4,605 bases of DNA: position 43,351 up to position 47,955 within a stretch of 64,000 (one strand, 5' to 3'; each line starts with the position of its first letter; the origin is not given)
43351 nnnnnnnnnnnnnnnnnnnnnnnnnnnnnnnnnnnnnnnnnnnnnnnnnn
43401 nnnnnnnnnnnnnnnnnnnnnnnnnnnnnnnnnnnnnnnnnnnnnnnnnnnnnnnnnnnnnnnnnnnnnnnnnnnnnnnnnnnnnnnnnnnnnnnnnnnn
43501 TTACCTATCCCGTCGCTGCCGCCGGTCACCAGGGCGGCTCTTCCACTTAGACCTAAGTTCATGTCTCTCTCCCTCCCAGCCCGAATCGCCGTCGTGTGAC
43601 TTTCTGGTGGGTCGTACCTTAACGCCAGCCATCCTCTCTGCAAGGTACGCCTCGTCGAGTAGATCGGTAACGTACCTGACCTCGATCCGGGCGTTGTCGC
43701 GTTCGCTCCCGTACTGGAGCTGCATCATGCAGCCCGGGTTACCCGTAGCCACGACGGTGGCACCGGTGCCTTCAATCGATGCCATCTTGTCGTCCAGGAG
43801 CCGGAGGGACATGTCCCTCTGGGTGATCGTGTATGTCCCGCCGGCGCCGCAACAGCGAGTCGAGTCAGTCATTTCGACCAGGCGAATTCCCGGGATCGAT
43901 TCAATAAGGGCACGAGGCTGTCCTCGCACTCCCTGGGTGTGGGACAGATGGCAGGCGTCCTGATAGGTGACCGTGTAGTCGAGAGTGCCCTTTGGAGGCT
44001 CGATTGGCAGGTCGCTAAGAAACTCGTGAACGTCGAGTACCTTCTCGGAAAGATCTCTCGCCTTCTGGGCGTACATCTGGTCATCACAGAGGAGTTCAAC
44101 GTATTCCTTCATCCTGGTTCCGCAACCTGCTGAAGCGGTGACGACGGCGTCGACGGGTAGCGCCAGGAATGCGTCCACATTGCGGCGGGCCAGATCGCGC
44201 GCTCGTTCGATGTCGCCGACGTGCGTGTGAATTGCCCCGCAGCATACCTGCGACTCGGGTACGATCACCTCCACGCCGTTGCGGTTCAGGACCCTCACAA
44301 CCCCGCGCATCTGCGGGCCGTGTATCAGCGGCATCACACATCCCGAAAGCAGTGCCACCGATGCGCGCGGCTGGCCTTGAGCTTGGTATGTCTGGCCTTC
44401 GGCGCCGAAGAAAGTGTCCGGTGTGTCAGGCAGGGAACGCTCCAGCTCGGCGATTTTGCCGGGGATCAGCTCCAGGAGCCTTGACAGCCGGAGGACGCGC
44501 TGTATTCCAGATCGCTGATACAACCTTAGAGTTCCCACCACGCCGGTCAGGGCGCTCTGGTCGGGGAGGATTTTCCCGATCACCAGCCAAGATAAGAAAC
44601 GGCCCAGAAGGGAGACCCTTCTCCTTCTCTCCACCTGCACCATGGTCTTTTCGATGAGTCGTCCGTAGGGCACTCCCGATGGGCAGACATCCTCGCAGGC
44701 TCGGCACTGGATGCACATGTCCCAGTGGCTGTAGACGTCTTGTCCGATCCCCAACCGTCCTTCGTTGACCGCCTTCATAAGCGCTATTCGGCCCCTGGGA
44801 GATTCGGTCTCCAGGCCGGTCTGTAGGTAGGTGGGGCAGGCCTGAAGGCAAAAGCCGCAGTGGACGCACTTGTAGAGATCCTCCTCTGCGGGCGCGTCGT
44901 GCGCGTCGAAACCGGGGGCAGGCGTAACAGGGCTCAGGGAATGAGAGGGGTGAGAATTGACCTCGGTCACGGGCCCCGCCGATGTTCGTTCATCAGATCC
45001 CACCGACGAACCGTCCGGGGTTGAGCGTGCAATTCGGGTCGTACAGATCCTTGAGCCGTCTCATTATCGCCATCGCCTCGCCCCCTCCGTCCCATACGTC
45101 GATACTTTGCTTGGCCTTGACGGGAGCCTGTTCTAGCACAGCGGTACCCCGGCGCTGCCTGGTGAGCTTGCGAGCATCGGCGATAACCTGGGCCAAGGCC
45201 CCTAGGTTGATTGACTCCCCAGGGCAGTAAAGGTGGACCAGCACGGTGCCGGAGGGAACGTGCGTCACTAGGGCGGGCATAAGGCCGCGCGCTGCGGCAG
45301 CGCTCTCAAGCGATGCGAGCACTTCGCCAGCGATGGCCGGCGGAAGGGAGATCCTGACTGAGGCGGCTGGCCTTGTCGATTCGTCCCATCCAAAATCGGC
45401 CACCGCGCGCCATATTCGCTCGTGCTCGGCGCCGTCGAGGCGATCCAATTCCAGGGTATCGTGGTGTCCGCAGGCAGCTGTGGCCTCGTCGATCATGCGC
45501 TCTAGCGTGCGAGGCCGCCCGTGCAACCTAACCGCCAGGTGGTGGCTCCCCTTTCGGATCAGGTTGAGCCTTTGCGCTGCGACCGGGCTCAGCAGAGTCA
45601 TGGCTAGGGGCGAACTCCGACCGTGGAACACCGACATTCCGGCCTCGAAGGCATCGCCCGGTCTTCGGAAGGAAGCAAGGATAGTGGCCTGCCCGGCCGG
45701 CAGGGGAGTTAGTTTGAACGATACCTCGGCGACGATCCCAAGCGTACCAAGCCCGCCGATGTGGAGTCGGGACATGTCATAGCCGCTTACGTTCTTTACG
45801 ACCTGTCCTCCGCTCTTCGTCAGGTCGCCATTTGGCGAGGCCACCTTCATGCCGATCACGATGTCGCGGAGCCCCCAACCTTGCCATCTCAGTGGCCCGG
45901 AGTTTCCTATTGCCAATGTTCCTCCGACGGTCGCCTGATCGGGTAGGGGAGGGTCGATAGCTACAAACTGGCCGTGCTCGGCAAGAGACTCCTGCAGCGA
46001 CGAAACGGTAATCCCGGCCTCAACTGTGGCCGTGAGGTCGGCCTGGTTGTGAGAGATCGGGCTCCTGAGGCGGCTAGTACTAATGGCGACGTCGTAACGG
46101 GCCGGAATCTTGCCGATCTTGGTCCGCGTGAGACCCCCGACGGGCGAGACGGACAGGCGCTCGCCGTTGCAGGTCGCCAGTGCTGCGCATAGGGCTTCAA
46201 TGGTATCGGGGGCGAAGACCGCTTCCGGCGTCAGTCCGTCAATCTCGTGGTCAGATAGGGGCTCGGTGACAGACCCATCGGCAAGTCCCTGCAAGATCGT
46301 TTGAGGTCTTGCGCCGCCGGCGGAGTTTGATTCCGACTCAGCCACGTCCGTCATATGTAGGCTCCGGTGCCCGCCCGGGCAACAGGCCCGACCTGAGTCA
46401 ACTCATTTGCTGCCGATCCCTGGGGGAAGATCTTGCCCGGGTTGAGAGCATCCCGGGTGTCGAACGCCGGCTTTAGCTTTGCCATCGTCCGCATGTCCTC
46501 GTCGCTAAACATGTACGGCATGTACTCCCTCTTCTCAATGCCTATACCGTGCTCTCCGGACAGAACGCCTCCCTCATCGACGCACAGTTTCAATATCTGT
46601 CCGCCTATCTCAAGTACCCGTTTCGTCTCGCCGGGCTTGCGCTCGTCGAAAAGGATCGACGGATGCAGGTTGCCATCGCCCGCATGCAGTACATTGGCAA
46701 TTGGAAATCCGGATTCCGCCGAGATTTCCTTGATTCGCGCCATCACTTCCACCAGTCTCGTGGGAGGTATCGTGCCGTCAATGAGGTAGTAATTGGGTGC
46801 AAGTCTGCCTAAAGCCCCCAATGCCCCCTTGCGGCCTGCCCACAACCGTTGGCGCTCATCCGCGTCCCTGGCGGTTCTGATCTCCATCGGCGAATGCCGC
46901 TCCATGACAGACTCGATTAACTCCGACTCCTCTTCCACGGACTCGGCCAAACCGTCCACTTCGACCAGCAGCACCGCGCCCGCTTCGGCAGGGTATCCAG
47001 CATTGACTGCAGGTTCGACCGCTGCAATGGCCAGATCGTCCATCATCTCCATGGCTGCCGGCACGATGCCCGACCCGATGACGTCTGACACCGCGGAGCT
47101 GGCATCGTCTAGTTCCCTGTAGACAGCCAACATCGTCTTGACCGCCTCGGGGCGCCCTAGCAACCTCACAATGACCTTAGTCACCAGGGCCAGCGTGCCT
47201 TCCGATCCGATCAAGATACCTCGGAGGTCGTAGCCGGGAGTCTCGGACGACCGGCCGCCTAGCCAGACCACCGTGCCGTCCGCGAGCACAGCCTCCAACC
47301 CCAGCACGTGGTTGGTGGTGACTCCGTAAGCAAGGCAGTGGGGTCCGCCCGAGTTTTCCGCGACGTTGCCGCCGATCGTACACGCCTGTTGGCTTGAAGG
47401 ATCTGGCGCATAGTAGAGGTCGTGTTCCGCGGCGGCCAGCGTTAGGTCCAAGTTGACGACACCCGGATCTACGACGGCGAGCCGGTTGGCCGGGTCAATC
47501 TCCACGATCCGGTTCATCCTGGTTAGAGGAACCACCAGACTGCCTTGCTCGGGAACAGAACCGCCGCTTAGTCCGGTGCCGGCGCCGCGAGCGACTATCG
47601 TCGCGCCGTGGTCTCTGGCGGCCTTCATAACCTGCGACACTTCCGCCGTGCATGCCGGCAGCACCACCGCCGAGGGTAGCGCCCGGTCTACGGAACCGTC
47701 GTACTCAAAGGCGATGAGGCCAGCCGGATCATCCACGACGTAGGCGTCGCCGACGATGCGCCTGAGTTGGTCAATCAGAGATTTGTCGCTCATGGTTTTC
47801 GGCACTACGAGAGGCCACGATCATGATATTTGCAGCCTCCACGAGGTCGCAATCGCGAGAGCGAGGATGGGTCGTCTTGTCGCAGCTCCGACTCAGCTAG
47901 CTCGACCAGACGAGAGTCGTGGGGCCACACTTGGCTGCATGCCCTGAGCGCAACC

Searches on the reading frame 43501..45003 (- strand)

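Call 28: search_protein_families(library=pfam, proteins=[window:43501-45003:-], max_evalue=0.00001)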
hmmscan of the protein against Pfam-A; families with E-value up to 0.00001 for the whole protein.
window:43501-45003:- (500 aa): 10 families
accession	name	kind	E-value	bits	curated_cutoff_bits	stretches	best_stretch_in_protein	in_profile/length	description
PF02754.22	CCG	-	1.9e-33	114.9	20.6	2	345-430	1-85/85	Cysteine-rich domain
PF13183.11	Fer4_8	-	3.5e-15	56.7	27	1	43-111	2-68/68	4Fe-4S dicluster domain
PF12838.12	Fer4_7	-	3.5e-11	43.8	27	1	45-111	1-52/52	4Fe-4S dicluster domain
PF13534.11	Fer4_17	-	6.7e-11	43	22.2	1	45-111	1-60/61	4Fe-4S dicluster domain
PF00037.32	Fer4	-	3e-10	39.9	21.1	0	93-111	4-22/24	4Fe-4S binding domain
PF12797.12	Fer4_2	-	1.2e-08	34.8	24.5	0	42-58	6-22/22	4Fe-4S binding domain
PF12837.12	Fer4_6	-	3.4e-08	33.5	25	0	42-59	5-22/24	4Fe-4S binding domain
PF13237.11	Fer4_10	-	1.6e-07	31.6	25.5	1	42-108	5-53/53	4Fe-4S dicluster domain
PF13187.11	Fer4_9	-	3.9e-07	30.4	27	0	45-110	1-50/52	4Fe-4S dicluster domain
PF12800.12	Fer4_4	-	4.6e-07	30.1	24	0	95-110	2-17/17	4Fe-4S binding domain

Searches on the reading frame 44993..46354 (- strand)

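Call 28: search_protein_families(library=pfam, proteins=[window:44993-46354:-], max_evalue=0.00001)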
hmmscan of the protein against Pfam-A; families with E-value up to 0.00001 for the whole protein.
window:44993-46354:- (453 aa): 2 families
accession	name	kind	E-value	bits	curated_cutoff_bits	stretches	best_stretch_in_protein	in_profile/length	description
PF01565.28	FAD_binding_4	-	4.3e-23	82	26.4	1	43-180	1-137/139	FAD binding domain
PF02913.24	FAD-oxidase_C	-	2e-09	37.9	21.2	1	219-448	2-247/248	FAD linked oxidases, C-terminal domain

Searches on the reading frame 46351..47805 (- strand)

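Call 28: search_protein_families(library=pfam, proteins=[window:46351-47805:-], max_evalue=0.00001)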
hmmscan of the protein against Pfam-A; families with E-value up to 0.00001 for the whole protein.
window:46351-47805:- (484 aa): 2 families
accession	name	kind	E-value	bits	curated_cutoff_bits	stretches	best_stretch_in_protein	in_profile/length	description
PF02913.24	FAD-oxidase_C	-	2.6e-65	221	21.2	1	218-459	1-248/248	FAD linked oxidases, C-terminal domain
PF01565.28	FAD_binding_4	-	4.3e-41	140.3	26.4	1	44-183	1-139/139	FAD binding domain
